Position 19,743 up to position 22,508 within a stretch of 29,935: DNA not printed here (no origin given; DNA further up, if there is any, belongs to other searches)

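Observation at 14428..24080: Candidate undescribed pathway: lipoate/ThDP dehydrogenase complex embedded in a ketose/polyol-phosphate regulon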

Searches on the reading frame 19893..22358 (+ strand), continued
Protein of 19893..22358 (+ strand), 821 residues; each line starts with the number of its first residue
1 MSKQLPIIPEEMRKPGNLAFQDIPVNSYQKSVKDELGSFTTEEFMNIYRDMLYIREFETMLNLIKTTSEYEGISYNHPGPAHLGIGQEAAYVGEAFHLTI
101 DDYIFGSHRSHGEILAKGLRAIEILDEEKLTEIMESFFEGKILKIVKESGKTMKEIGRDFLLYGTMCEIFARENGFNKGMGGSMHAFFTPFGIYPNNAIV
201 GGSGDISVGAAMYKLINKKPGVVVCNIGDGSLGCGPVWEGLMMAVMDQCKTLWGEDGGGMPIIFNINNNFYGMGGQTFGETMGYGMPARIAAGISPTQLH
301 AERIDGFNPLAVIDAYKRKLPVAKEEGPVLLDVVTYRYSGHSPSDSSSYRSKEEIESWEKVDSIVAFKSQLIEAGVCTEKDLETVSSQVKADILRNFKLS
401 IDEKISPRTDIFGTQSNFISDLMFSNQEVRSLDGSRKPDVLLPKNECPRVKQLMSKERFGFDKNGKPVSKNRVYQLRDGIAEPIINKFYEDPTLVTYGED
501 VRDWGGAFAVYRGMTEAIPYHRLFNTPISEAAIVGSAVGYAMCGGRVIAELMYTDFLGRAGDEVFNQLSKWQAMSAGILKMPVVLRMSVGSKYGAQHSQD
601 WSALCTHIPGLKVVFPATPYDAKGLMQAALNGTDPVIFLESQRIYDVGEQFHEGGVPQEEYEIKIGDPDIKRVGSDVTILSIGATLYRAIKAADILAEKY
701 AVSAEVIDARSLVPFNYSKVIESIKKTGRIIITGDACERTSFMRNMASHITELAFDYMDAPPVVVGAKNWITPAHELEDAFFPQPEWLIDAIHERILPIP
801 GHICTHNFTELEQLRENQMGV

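Call 59: search_protein_families(library=pfam, proteins=[L005:41-358:+, L005:355-1080:+, L005:1107-1967:+, L005:1984-2805:+, L016:5499-6191:+, L005:2847-3761:+, L005:9238-11220:+, L006:15615-16550:+, L006:16547-18157:+, L006:18205-19128:-])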
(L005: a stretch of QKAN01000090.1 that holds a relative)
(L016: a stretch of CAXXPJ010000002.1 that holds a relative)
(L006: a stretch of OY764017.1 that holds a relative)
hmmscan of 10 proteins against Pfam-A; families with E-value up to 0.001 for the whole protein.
L005:41-358:+ (105 aa): 4 families
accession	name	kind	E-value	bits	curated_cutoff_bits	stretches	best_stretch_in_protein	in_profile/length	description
PF03551.20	PadR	-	6.4e-20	71.4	27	1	14-81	1-72/75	Transcriptional regulator PadR-like family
PF13601.12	HTH_34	-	3.7e-05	24.2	27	1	11-82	2-69/80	Winged helix DNA-binding domain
PF01638.23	HxlR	-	0.00062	20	20.8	1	35-80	27-71/91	HxlR-like helix-turn-helix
PF01978.25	TrmB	-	0.00067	19.9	25.6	1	32-72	28-63/68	Sugar-specific transcriptional regulator TrmB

L005:355-1080:+ (241 aa): 1 family
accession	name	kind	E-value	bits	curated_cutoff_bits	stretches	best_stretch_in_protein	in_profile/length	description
PF22564.2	HAAS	-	6.1e-12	46.2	27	1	5-59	1-55/55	HAAS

L005:1107-1967:+ (286 aa): 4 families
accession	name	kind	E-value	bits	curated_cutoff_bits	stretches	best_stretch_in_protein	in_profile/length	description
PF00106.31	adh_short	-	1.9e-26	93.2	26.6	1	2-203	1-186/195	short chain dehydrogenase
PF13561.12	adh_short_C2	-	1.5e-11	44.8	27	1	8-237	1-217/236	Enoyl-(Acyl carrier protein) reductase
PF01370.27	Epimerase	-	1.2e-05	25.3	20.9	1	5-73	2-62/240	NAD dependent epimerase/dehydratase family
PF16363.11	GDP_Man_Dehyd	-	0.00015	21.8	27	1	6-73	2-73/332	GDP-mannose 4,6 dehydratase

L005:1984-2805:+ (273 aa): 4 families
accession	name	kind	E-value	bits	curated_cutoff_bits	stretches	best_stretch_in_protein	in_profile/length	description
PF00106.31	adh_short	-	3.4e-33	115.2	26.6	1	3-186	3-185/195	short chain dehydrogenase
PF13561.12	adh_short_C2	-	2.3e-20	73.6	27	1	7-187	1-180/236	Enoyl-(Acyl carrier protein) reductase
PF08659.16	KR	-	1.1e-09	38.9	22.6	1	3-165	3-164/180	KR domain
PF01370.27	Epimerase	-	1.6e-06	28.1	20.9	1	3-167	1-159/240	NAD dependent epimerase/dehydratase family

L016:5499-6191:+ (230 aa): 3 families
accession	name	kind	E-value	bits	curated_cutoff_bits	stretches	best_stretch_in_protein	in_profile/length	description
PF13508.13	Acetyltransf_7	-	6.5e-08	33.3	27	1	68-149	6-83/84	Acetyltransferase (GNAT) domain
PF00583.31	Acetyltransf_1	-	9.5e-05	23.1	20.7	1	62-148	27-116/116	Acetyltransferase (GNAT) family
PF13527.13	Acetyltransf_9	-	0.00022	21.6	25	1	20-149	2-125/127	Acetyltransferase (GNAT) domain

L005:2847-3761:+ (304 aa): 1 family
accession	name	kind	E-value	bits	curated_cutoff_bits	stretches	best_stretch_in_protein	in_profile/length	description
PF01937.24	ARMT1-like_dom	-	2.9e-63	214.4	25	1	16-292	2-307/311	Damage-control phosphatase ARMT1-like domain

L005:9238-11220:+ (660 aa): 4 families
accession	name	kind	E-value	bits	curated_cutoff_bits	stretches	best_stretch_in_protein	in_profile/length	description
PF00456.26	Transketolase_N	-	4.6e-137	456.9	22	1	5-334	2-334/334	Transketolase, thiamine diphosphate binding domain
PF02779.29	Transket_pyr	-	6.9e-51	172.8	27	1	350-519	3-173/174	Transketolase, pyrimidine binding domain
PF22613.1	Transketolase_C_1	-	9.7e-43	145.4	27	1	531-644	1-113/113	Transketolase-like TK C-terminal domain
PF02780.25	Transketolase_C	-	2e-15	57.2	25.9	1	540-648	7-124/124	Transketolase, C-terminal domain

L006:15615-16550:+ (311 aa): 3 families
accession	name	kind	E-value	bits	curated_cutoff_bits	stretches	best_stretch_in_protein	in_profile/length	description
PF13460.12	NAD_binding_10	-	3.6e-11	43.7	27.2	1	17-154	1-146/184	NAD(P)H-binding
PF05368.20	NmrA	-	2.2e-07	31.2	27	1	10-243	2-244/298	NmrA-like family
PF01370.27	Epimerase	-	0.00069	19.5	20.9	0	14-93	2-76/240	NAD dependent epimerase/dehydratase family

L006:16547-18157:+ (536 aa): 1 family
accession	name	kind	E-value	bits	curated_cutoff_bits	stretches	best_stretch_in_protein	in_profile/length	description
PF13231.12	PMT_2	-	5.1e-09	37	26.1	1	157-309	8-158/160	Dolichyl-phosphate-mannose-protein mannosyltransferase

L006:18205-19128:- (307 aa): 1 family
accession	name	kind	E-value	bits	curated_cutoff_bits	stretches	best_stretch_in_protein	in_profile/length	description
PF01145.31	Band_7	-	7.5e-29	101.5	23.6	1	60-233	2-174/176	SPFH domain / Band 7 family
